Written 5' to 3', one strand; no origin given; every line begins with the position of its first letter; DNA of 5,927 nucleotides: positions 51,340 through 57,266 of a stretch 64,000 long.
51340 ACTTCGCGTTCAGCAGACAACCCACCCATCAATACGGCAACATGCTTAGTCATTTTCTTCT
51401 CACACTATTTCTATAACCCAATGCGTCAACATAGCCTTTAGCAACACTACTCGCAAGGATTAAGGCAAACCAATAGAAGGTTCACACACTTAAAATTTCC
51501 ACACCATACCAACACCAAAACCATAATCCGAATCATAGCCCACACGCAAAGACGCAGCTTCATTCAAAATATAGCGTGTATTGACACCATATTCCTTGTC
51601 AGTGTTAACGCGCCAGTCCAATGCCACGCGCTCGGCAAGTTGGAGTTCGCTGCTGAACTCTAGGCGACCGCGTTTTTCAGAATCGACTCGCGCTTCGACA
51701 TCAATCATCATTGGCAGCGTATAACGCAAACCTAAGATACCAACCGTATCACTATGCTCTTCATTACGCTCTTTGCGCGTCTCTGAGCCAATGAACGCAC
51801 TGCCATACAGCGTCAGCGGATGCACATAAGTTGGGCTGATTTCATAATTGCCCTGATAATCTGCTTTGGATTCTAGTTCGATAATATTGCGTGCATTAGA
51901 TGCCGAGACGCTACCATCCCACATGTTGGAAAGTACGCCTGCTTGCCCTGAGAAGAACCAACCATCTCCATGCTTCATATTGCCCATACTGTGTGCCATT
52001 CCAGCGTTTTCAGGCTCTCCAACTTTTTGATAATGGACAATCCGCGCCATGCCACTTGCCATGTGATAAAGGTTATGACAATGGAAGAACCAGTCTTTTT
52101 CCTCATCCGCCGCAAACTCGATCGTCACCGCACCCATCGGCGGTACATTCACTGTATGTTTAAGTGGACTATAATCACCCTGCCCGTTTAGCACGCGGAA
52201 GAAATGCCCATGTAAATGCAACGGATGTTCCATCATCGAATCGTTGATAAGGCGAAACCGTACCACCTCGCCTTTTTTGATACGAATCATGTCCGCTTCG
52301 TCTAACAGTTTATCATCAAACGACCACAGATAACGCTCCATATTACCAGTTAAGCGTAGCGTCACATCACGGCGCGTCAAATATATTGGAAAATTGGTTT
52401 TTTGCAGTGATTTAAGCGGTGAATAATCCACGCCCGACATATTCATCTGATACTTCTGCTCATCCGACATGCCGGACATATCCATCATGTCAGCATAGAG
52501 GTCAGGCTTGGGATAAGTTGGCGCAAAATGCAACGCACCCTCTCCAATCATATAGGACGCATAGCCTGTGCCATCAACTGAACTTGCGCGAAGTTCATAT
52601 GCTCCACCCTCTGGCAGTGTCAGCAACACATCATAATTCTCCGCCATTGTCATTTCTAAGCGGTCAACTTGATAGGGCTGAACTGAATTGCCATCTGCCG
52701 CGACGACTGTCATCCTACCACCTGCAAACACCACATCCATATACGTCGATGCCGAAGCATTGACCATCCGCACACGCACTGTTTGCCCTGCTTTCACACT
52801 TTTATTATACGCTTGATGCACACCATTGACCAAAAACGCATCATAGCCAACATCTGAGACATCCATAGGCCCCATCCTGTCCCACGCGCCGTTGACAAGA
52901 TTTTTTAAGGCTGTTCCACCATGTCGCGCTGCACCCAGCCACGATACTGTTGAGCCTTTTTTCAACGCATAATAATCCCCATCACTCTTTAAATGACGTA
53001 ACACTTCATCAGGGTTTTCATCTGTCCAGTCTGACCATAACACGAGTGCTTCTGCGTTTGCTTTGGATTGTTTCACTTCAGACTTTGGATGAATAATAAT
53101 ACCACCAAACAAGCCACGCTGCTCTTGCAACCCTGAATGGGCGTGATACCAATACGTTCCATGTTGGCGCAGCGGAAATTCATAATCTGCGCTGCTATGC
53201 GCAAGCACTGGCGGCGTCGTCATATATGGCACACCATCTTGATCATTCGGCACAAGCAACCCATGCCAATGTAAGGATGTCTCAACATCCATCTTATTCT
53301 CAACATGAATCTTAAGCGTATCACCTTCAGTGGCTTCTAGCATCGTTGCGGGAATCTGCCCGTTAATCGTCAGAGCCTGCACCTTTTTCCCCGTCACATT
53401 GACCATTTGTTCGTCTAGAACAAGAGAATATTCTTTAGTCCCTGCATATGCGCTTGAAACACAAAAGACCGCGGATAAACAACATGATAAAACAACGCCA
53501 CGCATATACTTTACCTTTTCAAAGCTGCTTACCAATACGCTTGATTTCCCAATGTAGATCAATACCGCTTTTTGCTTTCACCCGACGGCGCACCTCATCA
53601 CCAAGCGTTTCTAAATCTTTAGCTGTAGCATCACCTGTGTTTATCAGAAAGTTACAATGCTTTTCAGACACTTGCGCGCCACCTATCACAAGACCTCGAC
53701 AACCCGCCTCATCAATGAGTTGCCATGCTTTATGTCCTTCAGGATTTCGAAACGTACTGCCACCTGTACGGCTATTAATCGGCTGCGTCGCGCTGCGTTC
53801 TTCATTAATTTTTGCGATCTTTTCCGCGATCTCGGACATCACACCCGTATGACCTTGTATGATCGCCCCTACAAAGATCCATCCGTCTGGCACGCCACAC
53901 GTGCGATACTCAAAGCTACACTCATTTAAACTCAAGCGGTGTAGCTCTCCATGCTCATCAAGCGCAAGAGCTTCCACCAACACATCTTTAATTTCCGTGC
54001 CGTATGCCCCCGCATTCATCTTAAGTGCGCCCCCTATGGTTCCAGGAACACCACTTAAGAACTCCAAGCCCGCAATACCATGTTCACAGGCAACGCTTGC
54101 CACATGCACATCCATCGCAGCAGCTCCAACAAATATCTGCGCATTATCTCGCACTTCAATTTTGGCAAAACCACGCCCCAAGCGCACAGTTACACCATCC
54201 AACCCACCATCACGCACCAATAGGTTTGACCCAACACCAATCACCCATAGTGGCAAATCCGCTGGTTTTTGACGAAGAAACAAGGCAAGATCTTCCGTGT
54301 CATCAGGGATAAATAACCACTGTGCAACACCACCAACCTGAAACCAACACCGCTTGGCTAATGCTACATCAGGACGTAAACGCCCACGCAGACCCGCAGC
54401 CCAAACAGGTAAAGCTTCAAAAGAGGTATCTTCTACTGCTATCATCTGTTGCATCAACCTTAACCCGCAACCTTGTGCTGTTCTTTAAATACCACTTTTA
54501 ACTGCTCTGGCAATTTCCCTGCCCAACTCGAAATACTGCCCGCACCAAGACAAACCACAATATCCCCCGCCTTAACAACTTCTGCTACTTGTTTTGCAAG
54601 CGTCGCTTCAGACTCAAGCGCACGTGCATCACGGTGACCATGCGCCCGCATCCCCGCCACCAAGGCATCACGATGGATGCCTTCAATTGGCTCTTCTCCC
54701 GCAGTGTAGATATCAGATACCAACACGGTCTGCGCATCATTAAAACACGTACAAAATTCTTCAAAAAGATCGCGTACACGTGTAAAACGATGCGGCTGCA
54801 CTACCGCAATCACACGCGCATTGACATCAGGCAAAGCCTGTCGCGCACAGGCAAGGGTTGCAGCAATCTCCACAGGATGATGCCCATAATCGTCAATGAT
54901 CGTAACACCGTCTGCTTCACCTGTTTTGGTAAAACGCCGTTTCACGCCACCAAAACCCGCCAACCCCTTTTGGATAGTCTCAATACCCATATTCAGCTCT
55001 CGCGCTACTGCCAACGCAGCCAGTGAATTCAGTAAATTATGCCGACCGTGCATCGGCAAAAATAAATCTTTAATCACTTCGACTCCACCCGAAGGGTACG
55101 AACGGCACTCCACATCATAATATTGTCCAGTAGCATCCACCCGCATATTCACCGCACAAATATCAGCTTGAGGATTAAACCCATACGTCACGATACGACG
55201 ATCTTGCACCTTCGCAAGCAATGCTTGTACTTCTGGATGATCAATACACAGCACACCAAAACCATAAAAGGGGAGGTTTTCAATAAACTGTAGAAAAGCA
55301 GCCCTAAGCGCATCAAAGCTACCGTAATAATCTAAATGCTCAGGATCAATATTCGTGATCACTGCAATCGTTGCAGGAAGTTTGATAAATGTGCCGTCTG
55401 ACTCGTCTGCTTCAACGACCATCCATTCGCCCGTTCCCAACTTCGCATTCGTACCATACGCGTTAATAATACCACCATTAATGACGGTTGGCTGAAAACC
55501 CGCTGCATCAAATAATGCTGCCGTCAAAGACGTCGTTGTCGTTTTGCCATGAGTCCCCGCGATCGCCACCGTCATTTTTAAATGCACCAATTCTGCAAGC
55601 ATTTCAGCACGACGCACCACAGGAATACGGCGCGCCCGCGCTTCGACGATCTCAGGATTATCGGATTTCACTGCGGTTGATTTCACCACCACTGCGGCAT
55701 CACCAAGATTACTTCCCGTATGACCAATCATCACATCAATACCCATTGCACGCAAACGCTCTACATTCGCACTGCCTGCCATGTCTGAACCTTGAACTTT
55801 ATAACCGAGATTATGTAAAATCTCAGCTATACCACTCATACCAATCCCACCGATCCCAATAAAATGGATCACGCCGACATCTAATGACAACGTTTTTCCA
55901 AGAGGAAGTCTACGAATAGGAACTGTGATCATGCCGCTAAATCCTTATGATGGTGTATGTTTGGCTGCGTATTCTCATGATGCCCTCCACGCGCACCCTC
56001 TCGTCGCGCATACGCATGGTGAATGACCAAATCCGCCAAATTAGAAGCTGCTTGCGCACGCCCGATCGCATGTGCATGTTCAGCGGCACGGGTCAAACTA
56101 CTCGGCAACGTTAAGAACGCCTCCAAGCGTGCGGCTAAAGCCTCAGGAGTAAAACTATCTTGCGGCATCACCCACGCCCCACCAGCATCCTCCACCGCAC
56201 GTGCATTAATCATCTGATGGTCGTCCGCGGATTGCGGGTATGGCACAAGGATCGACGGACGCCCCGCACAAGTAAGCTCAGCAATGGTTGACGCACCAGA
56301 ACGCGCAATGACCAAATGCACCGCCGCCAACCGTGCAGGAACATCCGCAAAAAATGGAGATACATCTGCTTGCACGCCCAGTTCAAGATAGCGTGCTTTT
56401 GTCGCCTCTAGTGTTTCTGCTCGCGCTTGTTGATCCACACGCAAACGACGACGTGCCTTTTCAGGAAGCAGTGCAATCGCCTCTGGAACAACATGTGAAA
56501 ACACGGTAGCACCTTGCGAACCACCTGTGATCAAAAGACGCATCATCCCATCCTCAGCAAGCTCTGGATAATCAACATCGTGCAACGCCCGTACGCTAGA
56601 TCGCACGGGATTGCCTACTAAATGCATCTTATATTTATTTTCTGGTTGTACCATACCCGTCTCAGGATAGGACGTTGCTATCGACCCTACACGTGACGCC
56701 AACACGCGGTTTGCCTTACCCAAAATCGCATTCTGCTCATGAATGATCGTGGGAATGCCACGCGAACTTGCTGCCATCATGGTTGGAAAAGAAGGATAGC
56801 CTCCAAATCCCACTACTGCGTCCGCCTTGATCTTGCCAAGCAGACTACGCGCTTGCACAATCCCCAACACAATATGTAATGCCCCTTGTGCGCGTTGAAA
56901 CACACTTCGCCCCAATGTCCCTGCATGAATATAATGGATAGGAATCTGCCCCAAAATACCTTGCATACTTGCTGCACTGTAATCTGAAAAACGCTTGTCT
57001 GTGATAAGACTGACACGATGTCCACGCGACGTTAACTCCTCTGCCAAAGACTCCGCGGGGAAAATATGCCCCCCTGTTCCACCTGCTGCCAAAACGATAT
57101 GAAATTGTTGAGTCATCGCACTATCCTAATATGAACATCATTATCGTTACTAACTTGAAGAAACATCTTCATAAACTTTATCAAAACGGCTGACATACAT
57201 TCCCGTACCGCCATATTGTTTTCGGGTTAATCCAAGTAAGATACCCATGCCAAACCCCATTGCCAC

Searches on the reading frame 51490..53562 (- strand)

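Call 60: search_protein_families(library=pfam, proteins=[window:51490-53562:-], max_evalue=0.00001)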
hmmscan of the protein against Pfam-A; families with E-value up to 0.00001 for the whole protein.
window:51490-53562:- (690 aa): 3 families
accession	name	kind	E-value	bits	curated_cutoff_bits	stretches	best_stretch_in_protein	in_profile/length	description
PF07732.21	Cu-oxidase_3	-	7.7e-41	139.3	21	1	52-161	5-118/119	Multicopper oxidase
PF07731.20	Cu-oxidase_2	-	3.1e-31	108.4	20.4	1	400-509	8-131/137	Multicopper oxidase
PF00394.28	Cu-oxidase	-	8.3e-22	78.4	21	1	173-327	4-134/157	Multicopper oxidase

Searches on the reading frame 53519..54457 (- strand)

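Call 60: search_protein_families(library=pfam, proteins=[window:53519-54457:-], max_evalue=0.00001)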
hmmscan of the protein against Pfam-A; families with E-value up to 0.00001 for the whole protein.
window:53519-54457:- (312 aa): 2 families
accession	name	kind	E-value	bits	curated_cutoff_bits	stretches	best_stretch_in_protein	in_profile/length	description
PF02873.21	MurB_C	-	7.3e-35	119.6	27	1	209-308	1-99/99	UDP-N-acetylenolpyruvoylglucosamine reductase, C-terminal domain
PF01565.28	FAD_binding_4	-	4.9e-17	62.4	26.4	1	48-176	4-139/139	FAD binding domain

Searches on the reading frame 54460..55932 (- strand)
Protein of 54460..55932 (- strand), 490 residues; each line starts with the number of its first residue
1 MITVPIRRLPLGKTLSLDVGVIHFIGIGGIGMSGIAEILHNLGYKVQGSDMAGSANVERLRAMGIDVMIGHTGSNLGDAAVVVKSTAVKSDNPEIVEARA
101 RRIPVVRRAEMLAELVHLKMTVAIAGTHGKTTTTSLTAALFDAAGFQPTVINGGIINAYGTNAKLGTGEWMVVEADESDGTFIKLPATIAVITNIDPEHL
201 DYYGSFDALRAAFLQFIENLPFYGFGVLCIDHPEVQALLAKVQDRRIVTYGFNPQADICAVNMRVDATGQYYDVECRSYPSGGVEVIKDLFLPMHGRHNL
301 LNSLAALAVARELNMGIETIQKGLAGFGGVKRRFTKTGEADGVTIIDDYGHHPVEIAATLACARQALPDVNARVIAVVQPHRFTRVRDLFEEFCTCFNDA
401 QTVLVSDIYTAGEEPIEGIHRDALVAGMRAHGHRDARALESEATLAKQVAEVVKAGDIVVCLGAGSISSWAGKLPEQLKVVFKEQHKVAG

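Call 61: search_protein_families(library=pfam, proteins=[window:54460-55932:-], max_evalue=0.00001)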
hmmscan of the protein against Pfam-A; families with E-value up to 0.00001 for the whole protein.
window:54460-55932:- (490 aa): 3 families
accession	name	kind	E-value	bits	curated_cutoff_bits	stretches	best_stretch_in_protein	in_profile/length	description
PF01225.30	Mur_ligase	-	6.5e-31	107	21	1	22-117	2-92/95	Mur ligase family, catalytic domain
PF08245.18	Mur_ligase_M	-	9.7e-29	101.2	24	1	124-310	1-200/200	Mur ligase middle domain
PF02875.26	Mur_ligase_C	-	3.7e-17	63.8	28.4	1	332-465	1-127/127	Mur ligase, glutamate ligase domain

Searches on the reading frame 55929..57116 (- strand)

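Call 61: search_protein_families(library=pfam, proteins=[window:55929-57116:-], max_evalue=0.00001)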
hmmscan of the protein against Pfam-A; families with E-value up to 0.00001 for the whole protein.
window:55929-57116:- (395 aa): 3 families
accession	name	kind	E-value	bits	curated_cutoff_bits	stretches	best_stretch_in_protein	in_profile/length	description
PF03033.26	Glyco_transf_28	-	3.2e-34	118.4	26.2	1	7-147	1-138/139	Glycosyltransferase family 28 N-terminal domain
PF04101.22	Glyco_tran_28_C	-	5.4e-34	118.1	22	1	194-348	2-154/166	Glycosyltransferase family 28 C-terminal domain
PF13579.12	Glyco_trans_4_4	-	1.6e-06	29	29.7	1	21-136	7-110/158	Glycosyl transferase 4-like domain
